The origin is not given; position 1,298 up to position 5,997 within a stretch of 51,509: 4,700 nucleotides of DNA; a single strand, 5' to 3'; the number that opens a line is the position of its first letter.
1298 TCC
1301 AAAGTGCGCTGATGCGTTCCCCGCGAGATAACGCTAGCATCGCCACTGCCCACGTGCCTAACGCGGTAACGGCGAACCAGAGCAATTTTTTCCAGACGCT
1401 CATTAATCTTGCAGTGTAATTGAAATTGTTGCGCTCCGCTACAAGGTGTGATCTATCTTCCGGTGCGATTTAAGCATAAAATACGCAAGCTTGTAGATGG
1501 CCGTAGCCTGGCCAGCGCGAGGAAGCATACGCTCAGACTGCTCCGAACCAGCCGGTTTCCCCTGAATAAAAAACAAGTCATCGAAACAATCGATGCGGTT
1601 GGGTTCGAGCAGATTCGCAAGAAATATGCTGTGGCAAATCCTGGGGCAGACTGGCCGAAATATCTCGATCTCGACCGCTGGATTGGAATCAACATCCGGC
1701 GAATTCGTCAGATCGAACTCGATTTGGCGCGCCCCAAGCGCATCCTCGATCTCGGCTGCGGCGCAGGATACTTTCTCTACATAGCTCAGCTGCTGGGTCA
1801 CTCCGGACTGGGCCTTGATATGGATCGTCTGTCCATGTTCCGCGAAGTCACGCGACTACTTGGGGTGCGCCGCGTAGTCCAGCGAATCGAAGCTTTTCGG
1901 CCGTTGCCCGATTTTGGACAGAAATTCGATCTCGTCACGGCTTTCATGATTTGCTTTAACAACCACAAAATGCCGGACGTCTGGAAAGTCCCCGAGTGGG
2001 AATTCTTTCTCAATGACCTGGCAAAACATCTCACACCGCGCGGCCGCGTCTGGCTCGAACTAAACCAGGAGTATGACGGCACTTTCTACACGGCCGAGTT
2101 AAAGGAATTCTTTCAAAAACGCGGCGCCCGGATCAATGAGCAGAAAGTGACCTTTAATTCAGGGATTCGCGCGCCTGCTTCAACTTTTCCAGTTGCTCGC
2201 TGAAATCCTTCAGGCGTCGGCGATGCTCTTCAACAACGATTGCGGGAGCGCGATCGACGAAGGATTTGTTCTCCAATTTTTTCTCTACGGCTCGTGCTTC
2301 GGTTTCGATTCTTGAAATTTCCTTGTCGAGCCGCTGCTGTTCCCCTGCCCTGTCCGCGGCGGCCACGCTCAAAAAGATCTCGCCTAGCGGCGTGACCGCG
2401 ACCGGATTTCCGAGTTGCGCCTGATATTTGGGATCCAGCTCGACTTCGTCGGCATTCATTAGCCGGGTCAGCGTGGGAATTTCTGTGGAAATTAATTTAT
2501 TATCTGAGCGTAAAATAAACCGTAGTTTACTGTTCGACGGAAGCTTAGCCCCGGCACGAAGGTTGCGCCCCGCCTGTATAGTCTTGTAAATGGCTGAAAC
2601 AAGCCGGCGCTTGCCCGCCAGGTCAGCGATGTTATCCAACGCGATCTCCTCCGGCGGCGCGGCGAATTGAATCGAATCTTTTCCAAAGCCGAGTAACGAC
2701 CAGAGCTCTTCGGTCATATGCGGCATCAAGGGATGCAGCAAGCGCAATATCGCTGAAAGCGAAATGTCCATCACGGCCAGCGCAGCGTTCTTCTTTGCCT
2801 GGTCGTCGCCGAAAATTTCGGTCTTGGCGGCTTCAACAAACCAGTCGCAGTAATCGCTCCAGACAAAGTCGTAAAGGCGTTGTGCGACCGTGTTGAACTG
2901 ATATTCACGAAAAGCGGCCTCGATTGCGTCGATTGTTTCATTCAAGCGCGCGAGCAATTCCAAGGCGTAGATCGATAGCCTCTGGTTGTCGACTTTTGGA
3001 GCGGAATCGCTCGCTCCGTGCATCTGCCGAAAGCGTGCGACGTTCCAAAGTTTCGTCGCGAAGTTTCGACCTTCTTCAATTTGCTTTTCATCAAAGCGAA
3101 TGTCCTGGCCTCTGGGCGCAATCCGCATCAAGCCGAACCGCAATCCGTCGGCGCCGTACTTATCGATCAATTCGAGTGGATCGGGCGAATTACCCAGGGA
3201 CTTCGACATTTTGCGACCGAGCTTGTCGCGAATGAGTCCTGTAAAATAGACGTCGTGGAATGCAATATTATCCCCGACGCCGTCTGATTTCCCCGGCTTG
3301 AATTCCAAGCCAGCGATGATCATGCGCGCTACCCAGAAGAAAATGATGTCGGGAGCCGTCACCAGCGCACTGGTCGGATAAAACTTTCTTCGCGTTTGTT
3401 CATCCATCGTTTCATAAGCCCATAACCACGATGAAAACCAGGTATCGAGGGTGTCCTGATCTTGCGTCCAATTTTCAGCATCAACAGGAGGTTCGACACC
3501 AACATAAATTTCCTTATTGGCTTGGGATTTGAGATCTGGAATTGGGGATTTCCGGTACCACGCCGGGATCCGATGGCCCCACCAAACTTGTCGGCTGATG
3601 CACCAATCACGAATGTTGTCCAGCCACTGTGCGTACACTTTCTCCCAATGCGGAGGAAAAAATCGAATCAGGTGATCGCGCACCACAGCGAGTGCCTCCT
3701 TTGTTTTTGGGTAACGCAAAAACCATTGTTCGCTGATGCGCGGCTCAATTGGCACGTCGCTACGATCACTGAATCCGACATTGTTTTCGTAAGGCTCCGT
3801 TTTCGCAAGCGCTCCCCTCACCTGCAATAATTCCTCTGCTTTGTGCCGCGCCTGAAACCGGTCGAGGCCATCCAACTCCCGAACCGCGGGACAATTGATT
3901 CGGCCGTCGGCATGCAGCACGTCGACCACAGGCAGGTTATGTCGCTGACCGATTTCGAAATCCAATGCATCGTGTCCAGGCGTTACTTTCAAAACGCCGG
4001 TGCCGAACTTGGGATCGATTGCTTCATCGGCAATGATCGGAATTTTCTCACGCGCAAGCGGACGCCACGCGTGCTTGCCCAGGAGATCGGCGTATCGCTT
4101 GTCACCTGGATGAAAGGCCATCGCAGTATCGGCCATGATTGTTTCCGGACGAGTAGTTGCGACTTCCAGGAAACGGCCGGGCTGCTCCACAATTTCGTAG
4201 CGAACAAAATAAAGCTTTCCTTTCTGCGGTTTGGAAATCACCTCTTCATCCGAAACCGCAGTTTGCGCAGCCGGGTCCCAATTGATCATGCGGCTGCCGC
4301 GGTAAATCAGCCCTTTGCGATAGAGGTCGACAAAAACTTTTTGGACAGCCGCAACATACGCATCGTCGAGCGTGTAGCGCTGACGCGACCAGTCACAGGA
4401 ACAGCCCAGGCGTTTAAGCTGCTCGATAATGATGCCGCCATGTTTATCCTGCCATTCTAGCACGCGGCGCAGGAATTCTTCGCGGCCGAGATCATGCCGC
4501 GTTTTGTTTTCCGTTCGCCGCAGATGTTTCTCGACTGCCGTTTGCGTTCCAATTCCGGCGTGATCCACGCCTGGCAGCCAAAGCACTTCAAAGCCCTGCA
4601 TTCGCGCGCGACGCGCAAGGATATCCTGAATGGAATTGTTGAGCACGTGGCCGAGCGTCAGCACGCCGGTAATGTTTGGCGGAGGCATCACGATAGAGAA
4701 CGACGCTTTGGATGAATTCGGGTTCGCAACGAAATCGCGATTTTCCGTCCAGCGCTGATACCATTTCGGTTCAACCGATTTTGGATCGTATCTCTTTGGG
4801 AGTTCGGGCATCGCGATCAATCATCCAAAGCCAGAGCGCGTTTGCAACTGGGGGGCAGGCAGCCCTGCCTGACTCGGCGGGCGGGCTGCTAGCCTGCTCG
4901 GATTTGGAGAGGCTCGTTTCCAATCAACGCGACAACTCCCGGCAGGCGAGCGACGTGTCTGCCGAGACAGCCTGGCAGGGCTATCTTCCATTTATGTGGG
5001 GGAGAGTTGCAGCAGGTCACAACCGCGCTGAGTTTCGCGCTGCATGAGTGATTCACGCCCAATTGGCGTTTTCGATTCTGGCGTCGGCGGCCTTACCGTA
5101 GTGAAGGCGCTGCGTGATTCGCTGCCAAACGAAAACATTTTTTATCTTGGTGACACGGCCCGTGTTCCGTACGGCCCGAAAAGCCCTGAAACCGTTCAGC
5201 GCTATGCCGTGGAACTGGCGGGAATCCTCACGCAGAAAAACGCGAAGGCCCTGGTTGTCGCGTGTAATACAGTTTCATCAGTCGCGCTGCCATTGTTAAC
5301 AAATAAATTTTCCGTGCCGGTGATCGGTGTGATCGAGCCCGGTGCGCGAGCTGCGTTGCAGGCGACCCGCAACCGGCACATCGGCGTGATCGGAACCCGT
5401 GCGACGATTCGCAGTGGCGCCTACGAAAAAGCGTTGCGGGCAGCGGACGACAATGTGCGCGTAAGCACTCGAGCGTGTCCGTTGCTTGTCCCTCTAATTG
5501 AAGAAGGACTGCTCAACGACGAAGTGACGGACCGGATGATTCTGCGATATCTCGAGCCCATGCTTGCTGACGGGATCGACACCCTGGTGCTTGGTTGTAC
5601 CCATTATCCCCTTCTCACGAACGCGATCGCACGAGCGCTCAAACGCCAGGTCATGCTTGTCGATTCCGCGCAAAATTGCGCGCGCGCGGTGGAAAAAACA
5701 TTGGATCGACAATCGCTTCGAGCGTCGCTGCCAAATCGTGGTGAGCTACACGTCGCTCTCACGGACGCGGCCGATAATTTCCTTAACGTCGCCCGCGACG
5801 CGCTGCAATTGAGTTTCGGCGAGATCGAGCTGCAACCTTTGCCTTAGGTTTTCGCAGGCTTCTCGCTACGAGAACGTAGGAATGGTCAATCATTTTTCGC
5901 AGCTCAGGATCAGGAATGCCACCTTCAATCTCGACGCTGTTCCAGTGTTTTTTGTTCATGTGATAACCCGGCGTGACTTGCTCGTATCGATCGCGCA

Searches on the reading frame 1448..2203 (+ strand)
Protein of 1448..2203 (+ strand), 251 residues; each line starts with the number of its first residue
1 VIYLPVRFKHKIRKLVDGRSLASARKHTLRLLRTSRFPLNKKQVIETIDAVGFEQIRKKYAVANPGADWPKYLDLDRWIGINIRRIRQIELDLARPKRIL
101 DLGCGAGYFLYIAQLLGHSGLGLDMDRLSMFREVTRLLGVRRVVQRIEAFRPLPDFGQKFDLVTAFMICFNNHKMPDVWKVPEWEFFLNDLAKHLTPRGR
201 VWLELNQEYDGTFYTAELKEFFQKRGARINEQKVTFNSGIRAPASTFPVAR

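Call 36: search_protein_families(library=pfam, proteins=[window:1448-2203:+], max_evalue=0.001)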
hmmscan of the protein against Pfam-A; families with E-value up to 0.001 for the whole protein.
window:1448-2203:+ (251 aa): 5 families
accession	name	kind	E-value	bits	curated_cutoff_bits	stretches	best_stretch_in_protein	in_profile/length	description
PF13847.12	Methyltransf_31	-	7.2e-07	29.4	27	1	97-202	5-108/145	Methyltransferase domain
PF13489.12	Methyltransf_23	-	8.8e-07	29.2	27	1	86-208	13-121/164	Methyltransferase domain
PF13649.12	Methyltransf_25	-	8.6e-06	26.8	27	1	99-199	1-97/97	Methyltransferase domain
PF08242.18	Methyltransf_12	-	1.2e-05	26.4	30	1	100-201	1-98/98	Methyltransferase domain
PF08241.18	Methyltransf_11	-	9.1e-05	23.5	21.2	1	100-202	1-94/95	Methyltransferase domain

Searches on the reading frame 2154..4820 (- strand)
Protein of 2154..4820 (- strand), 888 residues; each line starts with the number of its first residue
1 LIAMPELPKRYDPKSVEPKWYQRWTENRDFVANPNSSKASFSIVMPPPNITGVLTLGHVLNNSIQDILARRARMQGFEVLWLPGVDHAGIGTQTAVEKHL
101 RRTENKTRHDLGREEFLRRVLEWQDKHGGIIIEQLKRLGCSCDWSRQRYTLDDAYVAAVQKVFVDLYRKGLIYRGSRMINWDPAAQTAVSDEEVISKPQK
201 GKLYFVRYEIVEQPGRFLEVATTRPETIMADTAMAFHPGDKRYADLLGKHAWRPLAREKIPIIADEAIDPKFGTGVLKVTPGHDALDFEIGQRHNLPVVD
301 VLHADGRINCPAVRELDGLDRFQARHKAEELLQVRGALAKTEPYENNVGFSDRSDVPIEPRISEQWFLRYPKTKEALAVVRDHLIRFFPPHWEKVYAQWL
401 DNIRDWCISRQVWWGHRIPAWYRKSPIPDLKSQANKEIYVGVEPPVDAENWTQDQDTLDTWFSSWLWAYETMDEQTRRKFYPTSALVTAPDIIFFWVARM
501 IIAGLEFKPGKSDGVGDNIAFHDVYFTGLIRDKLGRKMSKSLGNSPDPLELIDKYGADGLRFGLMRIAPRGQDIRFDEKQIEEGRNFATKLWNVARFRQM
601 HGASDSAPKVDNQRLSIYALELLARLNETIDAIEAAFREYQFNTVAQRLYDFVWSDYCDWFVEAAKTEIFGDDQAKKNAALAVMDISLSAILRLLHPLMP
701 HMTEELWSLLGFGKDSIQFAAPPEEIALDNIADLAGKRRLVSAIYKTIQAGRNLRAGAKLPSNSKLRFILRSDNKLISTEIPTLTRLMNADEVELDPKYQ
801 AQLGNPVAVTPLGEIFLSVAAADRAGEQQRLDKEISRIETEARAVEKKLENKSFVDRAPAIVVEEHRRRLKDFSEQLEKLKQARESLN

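Call 7: search_protein_families(library=pfam, proteins=[window:2154-4820:-], max_evalue=0.001)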
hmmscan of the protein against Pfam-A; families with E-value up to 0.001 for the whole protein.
window:2154-4820:- (888 aa): 5 families
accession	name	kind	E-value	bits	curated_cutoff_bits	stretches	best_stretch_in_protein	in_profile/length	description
PF00133.28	tRNA-synt_1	-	8.5e-116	387.5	22.7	1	19-577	1-414/414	tRNA synthetases class I (I, L, M and V)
PF08264.19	Anticodon_1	-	1e-32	113.5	25.1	1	621-768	3-146/148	Anticodon-binding domain of tRNA ligase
PF09334.17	tRNA-synt_1g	-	6.6e-19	68.4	20.1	2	358-586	176-376/391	tRNA synthetases class I (M)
PF10458.14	Val_tRNA-synt_C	-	1.4e-16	60.9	25.9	1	825-887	3-65/66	Valyl tRNA synthetase tRNA binding arm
PF13603.12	tRNA-synt_1_2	-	3.5e-07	30.3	25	1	248-305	86-143/185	Leucyl-tRNA synthetase, editing domain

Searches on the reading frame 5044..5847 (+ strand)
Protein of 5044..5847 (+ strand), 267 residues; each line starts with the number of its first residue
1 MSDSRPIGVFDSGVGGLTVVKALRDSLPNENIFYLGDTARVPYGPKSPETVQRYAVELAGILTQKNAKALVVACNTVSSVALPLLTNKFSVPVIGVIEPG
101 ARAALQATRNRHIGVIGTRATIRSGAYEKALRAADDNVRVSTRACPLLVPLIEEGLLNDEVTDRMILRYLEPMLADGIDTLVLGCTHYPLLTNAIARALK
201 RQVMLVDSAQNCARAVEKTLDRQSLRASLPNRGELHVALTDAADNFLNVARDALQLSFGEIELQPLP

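Call 7: search_protein_families(library=pfam, proteins=[window:5044-5847:+], max_evalue=0.001)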
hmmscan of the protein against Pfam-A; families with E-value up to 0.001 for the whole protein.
window:5044-5847:+ (267 aa): 1 family
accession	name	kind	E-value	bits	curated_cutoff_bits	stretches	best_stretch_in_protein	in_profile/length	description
PF01177.27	Asp_Glu_race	-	2.2e-31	109.7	31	1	19-214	16-209/211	Asp/Glu/Hydantoin racemase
